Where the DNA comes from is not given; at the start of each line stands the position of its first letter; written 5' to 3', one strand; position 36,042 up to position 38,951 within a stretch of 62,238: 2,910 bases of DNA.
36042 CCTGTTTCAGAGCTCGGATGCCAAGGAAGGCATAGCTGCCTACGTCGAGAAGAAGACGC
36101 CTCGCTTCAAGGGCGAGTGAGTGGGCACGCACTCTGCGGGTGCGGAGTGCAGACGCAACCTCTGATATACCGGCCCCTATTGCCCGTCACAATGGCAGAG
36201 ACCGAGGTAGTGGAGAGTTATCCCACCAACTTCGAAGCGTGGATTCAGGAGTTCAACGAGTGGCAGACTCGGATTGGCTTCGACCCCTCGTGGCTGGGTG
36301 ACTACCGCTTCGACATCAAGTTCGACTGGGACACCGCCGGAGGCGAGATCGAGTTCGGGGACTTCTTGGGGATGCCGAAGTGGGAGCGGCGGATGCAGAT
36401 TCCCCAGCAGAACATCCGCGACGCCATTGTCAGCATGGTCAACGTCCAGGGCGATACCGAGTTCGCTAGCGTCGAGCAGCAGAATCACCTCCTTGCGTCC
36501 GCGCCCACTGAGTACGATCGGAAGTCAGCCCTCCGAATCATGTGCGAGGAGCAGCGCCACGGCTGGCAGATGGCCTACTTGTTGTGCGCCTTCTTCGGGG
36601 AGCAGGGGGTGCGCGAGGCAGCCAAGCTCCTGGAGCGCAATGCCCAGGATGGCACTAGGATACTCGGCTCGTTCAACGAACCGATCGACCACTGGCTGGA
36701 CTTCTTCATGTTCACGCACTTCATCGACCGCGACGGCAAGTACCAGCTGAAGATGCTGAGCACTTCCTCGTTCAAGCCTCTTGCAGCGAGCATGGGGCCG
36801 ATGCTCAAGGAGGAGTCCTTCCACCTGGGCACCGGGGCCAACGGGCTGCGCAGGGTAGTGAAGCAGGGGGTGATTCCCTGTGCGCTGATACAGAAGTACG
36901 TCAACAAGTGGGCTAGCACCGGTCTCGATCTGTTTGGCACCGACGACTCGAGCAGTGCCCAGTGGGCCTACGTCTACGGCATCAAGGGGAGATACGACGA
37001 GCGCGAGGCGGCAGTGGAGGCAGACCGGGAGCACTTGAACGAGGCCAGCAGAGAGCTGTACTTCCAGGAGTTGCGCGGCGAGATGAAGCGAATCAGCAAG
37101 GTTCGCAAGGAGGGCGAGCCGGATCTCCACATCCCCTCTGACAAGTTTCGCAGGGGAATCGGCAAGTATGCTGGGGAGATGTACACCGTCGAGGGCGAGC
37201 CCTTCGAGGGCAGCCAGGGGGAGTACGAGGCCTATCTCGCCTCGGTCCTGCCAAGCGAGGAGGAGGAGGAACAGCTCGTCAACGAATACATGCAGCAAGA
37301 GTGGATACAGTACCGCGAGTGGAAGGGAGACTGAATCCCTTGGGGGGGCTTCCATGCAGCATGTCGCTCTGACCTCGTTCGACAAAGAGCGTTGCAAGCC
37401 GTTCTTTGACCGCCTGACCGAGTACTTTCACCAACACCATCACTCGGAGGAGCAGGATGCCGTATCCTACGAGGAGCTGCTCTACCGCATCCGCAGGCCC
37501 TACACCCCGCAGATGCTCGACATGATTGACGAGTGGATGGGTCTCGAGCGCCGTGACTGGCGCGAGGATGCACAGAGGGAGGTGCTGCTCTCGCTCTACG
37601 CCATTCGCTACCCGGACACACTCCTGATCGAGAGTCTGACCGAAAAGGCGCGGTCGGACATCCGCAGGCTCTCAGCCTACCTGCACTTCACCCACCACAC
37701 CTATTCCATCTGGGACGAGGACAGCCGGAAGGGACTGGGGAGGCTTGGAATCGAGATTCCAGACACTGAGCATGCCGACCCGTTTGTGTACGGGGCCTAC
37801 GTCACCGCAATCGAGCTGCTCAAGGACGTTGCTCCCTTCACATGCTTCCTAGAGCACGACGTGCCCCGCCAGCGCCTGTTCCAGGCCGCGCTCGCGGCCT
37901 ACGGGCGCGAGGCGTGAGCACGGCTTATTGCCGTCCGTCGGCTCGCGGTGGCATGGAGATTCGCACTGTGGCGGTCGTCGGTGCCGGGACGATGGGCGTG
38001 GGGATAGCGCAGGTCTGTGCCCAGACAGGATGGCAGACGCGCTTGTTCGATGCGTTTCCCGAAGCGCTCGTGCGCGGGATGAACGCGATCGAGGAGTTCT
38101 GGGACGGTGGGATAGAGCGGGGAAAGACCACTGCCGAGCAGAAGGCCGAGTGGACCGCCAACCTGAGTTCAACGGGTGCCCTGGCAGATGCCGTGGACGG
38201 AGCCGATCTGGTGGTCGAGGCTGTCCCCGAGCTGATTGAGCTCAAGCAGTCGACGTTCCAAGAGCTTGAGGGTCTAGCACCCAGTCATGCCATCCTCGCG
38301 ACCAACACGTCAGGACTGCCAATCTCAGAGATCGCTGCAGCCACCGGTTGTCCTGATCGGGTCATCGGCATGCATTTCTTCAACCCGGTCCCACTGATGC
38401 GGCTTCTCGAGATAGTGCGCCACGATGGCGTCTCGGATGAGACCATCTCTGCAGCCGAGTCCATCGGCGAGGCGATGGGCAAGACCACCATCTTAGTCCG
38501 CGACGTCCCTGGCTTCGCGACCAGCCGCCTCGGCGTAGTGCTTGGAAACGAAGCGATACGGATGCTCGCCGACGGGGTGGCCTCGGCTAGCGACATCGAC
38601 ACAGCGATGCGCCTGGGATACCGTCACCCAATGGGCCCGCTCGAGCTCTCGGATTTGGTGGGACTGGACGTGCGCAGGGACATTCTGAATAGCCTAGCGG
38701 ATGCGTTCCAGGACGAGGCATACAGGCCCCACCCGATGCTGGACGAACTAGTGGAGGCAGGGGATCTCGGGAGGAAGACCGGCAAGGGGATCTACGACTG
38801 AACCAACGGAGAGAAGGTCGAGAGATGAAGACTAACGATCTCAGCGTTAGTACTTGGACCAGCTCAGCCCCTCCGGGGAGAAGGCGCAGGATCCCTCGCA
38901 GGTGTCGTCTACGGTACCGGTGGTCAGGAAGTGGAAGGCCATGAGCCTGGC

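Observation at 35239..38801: BoxB-like di-iron acyl-CoA oxygenase in a beta-oxidation-type cassette, with no BoxA or BoxC partners, in an archaeon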

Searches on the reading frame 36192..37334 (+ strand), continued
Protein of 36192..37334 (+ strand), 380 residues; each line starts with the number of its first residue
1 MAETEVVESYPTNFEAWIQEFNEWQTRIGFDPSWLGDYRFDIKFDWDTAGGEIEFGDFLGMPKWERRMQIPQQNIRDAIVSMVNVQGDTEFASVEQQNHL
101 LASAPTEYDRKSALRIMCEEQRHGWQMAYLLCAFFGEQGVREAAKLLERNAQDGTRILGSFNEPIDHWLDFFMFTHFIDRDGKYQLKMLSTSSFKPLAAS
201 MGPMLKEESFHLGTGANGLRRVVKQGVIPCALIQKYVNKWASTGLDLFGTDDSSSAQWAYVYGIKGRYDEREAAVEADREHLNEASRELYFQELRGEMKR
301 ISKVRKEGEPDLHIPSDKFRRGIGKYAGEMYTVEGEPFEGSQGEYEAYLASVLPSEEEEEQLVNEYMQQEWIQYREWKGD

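Call 92: search_protein_families(library=pfam, proteins=[L045:2139-3440:-, L045:3450-4751:-, L045:9246-9938:+, L045:5905-6399:+, L045:6451-6897:+, L045:7082-7801:+, L045:8058-8516:+, L045:8629-9228:+, L039:3477-4640:+, L066:8546-8926:+], max_evalue=0.001)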
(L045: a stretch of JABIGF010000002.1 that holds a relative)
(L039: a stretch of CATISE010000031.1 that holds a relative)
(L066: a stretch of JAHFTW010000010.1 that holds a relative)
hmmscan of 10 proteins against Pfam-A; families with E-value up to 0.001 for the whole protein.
L045:2139-3440:- (433 aa): 1 family
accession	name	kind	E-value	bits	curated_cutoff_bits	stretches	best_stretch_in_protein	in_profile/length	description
PF06050.19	HGD-D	-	3.4e-59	201.6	28.4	1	49-418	7-340/342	2-hydroxyglutaryl-CoA dehydratase, D-component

L045:3450-4751:- (433 aa): 1 family
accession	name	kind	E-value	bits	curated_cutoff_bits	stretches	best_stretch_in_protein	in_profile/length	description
PF06050.19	HGD-D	-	6.7e-63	213.7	28.4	1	93-430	1-342/342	2-hydroxyglutaryl-CoA dehydratase, D-component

L045:9246-9938:+ (230 aa): 1 family
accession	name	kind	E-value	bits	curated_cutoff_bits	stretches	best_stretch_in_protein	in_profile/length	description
PF04967.18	HTH_10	-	5.2e-12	45.8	23.1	1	162-214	1-53/53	HTH DNA binding domain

L045:5905-6399:+ (164 aa): 2 families
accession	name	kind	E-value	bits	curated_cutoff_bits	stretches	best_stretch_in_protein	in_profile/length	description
PF13664.11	DUF4149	-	8.3e-10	39.3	24.6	1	14-126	2-99/102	Domain of unknown function (DUF4149)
PF05425.18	CopD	-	7.6e-07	29.9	32.1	1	49-157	3-101/105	Copper resistance protein D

L045:6451-6897:+ (148 aa): 6 families
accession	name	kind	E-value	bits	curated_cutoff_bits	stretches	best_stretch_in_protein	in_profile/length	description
PF01475.25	FUR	-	3.9e-17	62.9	23.1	1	14-101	5-95/121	Ferric uptake regulator family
PF03965.22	Penicillinase_R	-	3e-06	28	22.6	1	15-82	1-66/115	Penicillinase repressor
PF21524.3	SAMD1_WH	-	8.6e-06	26.3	24.5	1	25-75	9-58/63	SAM domain-containing protein 1, WH domain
PF24033.1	DUF7342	-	0.00048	20.6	31.6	1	48-120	28-97/150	Family of unknown function (DUF7342)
PF01978.25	TrmB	-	0.00052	20.2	25.6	0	48-80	33-64/68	Sugar-specific transcriptional regulator TrmB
PF12840.13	HTH_20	-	0.00054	20.3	27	1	23-67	10-48/51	Helix-turn-helix domain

L045:7082-7801:+ (239 aa): 0 families

L045:8058-8516:+ (152 aa): 1 family
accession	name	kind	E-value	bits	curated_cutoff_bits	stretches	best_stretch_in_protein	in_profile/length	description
PF13380.12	CoA_binding_2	-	1e-09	39.3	22.8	1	22-143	3-114/116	CoA binding domain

L045:8629-9228:+ (199 aa): 0 families

L039:3477-4640:+ (387 aa): 1 family
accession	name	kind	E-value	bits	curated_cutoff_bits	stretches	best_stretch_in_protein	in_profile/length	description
PF03320.18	FBPase_glpX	-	3.4e-107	358.3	27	1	76-384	3-306/307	Bacterial fructose-1,6-bisphosphatase, glpX-encoded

L066:8546-8926:+ (126 aa): 4 families
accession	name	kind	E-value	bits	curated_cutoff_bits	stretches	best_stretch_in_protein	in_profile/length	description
PF22677.2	Ble-like_N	-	1.4e-10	41.2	24.5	1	4-38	2-36/41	Bleomycin resistance protein-like N-terminal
PF00903.31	Glyoxalase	-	2.6e-08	34.7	20.6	1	5-118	3-119/121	Glyoxalase/Bleomycin resistance protein/Dioxygenase superfamily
PF18029.7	Glyoxalase_6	-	2.2e-06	28.7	23.6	1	11-118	6-103/106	Glyoxalase-like domain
PF13669.12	Glyoxalase_4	-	0.00046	20.9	27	0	6-99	2-97/109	Glyoxalase/Bleomycin resistance protein/Dioxygenase superfamily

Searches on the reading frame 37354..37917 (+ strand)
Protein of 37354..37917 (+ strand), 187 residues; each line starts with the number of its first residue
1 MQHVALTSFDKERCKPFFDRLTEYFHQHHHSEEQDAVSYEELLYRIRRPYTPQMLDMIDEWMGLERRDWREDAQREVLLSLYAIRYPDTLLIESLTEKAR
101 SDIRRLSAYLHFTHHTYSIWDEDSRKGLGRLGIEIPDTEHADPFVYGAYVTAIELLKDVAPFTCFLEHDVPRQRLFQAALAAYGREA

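Call 4: search_protein_families(library=pfam, proteins=[window:37354-37917:+], max_evalue=0.01)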
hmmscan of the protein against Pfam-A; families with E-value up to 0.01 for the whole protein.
window:37354-37917:+ (187 aa): 0 families

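Call 5: search_protein_families(library=ncbifam, proteins=[window:37354-37917:+], max_evalue=0.01)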
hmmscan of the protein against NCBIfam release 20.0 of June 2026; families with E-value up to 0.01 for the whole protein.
window:37354-37917:+ (187 aa): 0 families

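Call 23: find_homologous_proteins(query=window:37354-37917:+, max_evalue=0.001)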
Query window:37354-37917:+ (187 aa): 176 proteins with E <= 0.001 among 267 candidates; the best 120 are listed.
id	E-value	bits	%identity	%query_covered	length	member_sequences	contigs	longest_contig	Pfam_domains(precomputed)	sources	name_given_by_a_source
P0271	3.0e-119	413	97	100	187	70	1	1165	-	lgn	-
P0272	2.5e-114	397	94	100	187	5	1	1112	-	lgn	-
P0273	3.7e-107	374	86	100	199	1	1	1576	-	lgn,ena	-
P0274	4.9e-107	373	87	100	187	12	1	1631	-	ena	-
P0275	1.4e-106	372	85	99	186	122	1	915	-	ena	-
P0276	1.9e-106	371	84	100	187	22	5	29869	-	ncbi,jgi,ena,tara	tara:strand:- start:5003 stop:5566 length:564 start_codon:yes stop_codon:yes gene_type:complete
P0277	3.4e-106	371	85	100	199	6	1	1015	-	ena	-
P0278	6.3e-106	370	82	100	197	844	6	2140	-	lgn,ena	-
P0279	1.0e-104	366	83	99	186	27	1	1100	-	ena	-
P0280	1.3e-104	365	82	100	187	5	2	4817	-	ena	-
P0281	1.3e-104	365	85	99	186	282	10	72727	-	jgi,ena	-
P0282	1.6e-104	365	84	99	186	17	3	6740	-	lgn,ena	-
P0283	2.9e-104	364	84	99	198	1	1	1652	-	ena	-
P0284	3.0e-104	364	84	99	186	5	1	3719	-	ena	-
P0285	4.3e-104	364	82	99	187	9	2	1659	-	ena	-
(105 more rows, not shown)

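Call 42: search_solved_structures(query=A4, max_evalue=10)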
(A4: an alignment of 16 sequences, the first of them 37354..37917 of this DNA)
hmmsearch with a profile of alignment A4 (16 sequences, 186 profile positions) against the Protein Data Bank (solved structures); distinct sequences matched with E-value up to 10: 0.

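Call 54: predict_structure(alignment_id=A5)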
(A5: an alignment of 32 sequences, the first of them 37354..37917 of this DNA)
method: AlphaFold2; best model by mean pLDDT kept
length: 187 residues; sequences in the alignment: 32
mean_pLDDT: 65.3   pTM: 0.52
mean pLDDT of the five models: 65.3, 60.2, 57.4, 55.0, 48.8
residues with pLDDT >= 90: 0; 70-90: 76; 50-70: 82; < 50: 29
segments of 3 or more residues with pLDDT < 50: 1-4, 85-92, 108-118, 163-168
pLDDT, mean of each block of 10 residues (from residue 1): 55 80 69 58 63 78 73 74 46 56 54 46 82 75 62 71 51 71 80
secondary structure, 60 per line:
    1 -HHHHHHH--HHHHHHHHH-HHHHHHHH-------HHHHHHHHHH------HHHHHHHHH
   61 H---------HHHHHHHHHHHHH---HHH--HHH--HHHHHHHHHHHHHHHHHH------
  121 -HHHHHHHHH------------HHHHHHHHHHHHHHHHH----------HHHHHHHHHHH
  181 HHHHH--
elements in order: H2-8 H11-19 H21-28 H36-45 H52-61 H71-83 H97-114 H122-130 H143-159 H170-185
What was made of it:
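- Tried and rejected: The AF2 model was poor, with pLDDT 65 and pTM 0.52 (call 54).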

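Call 60: fold_search(model_id=the predicted structure, library=pdb)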
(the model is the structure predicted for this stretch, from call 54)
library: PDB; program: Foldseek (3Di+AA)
matches with E <= 10: 109; with E <= 0.001: 0
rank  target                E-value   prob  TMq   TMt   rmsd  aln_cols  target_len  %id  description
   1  1xch                  9.0e-01  0.08  0.14  0.16  13.7       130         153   17  MYOGLOBIN (HORSE HEART) MUTANT WITH LEU 104 REPLACED BY ASN (L104N) (released 1997-09-17)
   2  1nz2                  1.6e+00  0.06  0.14  0.17  13.7       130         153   17  K45E Variant of Horse Heart Myoglobin (released 2003-04-08)
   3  3lr7                  1.7e+00  0.06  0.14  0.17  13.7       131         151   16  Ferric horse heart myoglobin, nitrite adduct (released 2010-07-07)
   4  1ow3_A                1.8e+00  0.08  0.20  0.19  17.1       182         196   15  Crystal Structure of RhoA.GDP.MgF3-in Complex with RhoGAP (released 2003-05-06)
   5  1y4v_B                1.8e+00  0.05  0.15  0.18  16.4       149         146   19  T-To-T(High) quaternary transitions in human hemoglobin: betaC93A deoxy low-salt (1 test set) (released 2004-12-07)
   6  6hbw_B                1.9e+00  0.05  0.15  0.17  13.2       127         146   20  Crystal structure of deoxy-human hemoglobin beta6 glu->trp (released 1998-09-16)
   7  1dwr                  2.1e+00  0.06  0.14  0.17  13.7       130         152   17  MYOGLOBIN (HORSE HEART) WILD-TYPE COMPLEXED WITH CO (released 2000-03-03)
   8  1hsy                  2.1e+00  0.05  0.14  0.17  13.6       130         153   17  ORIGIN OF THE PH-DEPENDENT SPECTROSCOPIC PROPERTIES OF PENTACOORDINATE METMYOGLOBIN VARIANTS (released 1995-02-27)
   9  5ee4_F                2.2e+00  0.05  0.15  0.18  13.3       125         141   19  The crystal structure of HpuA from Kingella denitrificans in complex with human haemoglobin (released 2015-11-04)
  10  1hrm                  2.2e+00  0.05  0.15  0.17  13.5       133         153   20  THE PROXIMAL LIGAND VARIANT HIS93TYR OF HORSE HEART MYOGLOBIN (released 1995-01-26)
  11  2is1_A                2.2e+00  0.05  0.18  0.09  12.8       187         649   14  Crystal structure of UvrD-DNA-SO4 complex (released 2007-01-09)
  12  5nx5_B                2.7e+00  0.02  0.14  0.10  19.4       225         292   14  Crystal structure of Linalool/Nerolidol synthase from Streptomyces clavuligerus in complex with 2-fluorogeranyl diphos (released 2017-09-20)
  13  1la6_B                2.9e+00  0.04  0.16  0.21  18.0       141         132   14  The crystal structure of Trematomus newnesi hemoglobin in a partial hemichrome state (released 2002-07-31)
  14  2evp                  3.2e+00  0.04  0.14  0.17  13.4       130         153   17  The Structures of Thiolate- and Carboxylate-Ligated Ferric H93G Myoglobin: Models for Cytochrome P450 and for Oxyanion-B (released 2006-03-28)
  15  4hw3_I                3.3e+00  0.03  0.16  0.19  12.8       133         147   17  Discovery of potent Mcl-1 inhibitors using fragment-based methods and structure-based design (released 2013-01-09)
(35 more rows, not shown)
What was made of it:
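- Tried and rejected: Foldseek against the PDB gave nothing below E 0.9 (call 60), and a profile search of PDB sequences found nothing (call 42).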

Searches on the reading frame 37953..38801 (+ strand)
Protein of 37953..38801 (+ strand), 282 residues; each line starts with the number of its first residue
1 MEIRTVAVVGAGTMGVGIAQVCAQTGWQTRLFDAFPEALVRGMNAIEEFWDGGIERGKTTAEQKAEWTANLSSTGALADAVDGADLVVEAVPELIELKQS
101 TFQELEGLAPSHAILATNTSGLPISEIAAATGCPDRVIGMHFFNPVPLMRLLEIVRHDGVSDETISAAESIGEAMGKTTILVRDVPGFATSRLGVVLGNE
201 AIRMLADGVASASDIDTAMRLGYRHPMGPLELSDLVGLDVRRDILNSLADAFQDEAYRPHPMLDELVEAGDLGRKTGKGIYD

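Call 4: search_protein_families(library=pfam, proteins=[window:37953-38801:+], max_evalue=0.01)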
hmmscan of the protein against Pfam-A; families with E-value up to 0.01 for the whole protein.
window:37953-38801:+ (282 aa): 5 families
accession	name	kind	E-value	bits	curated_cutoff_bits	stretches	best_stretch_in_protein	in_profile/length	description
PF02737.24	3HCDH_N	-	4.1e-60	203.2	22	1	5-184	1-179/180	3-hydroxyacyl-CoA dehydrogenase, NAD binding domain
PF00725.27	3HCDH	-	4.5e-33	114.1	22.1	1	187-282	1-96/97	3-hydroxyacyl-CoA dehydrogenase, C-terminal domain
PF01210.29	NAD_Gly3P_dh_N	-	4.1e-07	30.5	23.1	1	6-122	2-106/158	NAD-dependent glycerol-3-phosphate dehydrogenase N-terminus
PF03446.21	NAD_binding_2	-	0.00087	19.8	21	1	5-108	1-83/161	NAD binding domain of 6-phosphogluconate dehydrogenase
PF01266.30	DAO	-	0.0038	17.3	27.9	1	6-37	2-33/353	FAD dependent oxidoreductase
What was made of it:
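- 37953..38801 (+): NAD-dependent 3-hydroxyacyl-CoA dehydrogenase, similar to the N-terminal part of PaaH. Pfam 3HCDH_N gives E 4e-60 and 3HCDH gives E 5e-33 (call 4).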

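Call 5: search_protein_families(library=ncbifam, proteins=[window:37953-38801:+], max_evalue=0.01)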
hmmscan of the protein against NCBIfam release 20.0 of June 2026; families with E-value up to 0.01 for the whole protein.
window:37953-38801:+ (282 aa): 29 families (the best 25 are shown)
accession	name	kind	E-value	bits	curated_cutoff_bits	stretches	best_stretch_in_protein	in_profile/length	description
NF006722.0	PRK09260.1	equivalog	1e-98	330.1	429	1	3-282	2-280/289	3-hydroxyacyl-CoA dehydrogenase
NF004474.0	PRK05808.1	subfamily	5.9e-94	314.5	408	1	1-282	1-281/283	3-hydroxybutyryl-CoA dehydrogenase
NF006124.0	PRK08268.1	subfamily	1.1e-87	295.2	508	1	2-282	6-286/507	3-hydroxyacyl-CoA dehydrogenase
NF005715.0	PRK07530.1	equivalog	8.1e-78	261.7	420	1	1-282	2-282/292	3-hydroxybutyryl-CoA dehydrogenase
NF005875.0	PRK07819.1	subfamily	1.4e-76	257.6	319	1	2-282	4-285/287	3-hydroxybutyryl-CoA dehydrogenase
TIGR02279.1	PaaC-3OHAcCoADH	equivalog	2.6e-70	237.7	669.4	1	4-282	6-284/503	3-hydroxyacyl-CoA dehydrogenase PaaH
TIGR02441.1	fa_ox_alpha_mit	equivalog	4.1e-65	220.2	964.65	1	2-281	334-611/737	fatty acid oxidation complex subunit alpha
NF004699.0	PRK06035.1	equivalog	2.8e-63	213.8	500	1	1-276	1-278/294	3-hydroxyacyl-CoA dehydrogenase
NF008363.0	PRK11154.1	equivalog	6.7e-61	206.3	869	1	2-281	308-584/708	fatty acid oxidation complex subunit alpha FadJ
NF008727.0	PRK11730.1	equivalog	5.7e-59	200.1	870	1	3-281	313-590/717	fatty acid oxidation complex subunit alpha FadB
NF006143.0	PRK08293.1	equivalog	2.3e-55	188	312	1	1-282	2-286/291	3-hydroxyacyl-CoA dehydrogenase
TIGR02440.1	FadJ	equivalog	1.8e-51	175.3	968.45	1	2-281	303-579/699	fatty acid oxidation complex subunit alpha FadJ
NF042925.1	FHMPC_DH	equivalog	1.5e-50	172.2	500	1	5-282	2-279/304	5-formyl-3-hydroxy-2-methylpyridine 4-carboxylate 5-dehydrogenase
TIGR02437.1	FadB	equivalog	1.3e-49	169.2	933.55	1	4-281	314-590/714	fatty acid oxidation complex subunit alpha FadB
NF052272.1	Staph_FadB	exception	2.5e-46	158.2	999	1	1-281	1-286/752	3-hydroxyacyl-CoA dehydrogenase/crotonase FadB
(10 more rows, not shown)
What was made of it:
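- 37953..38801 (+): NCBIfam PRK09260 gives 330 bits, below its cut-off of 429 (call 5).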
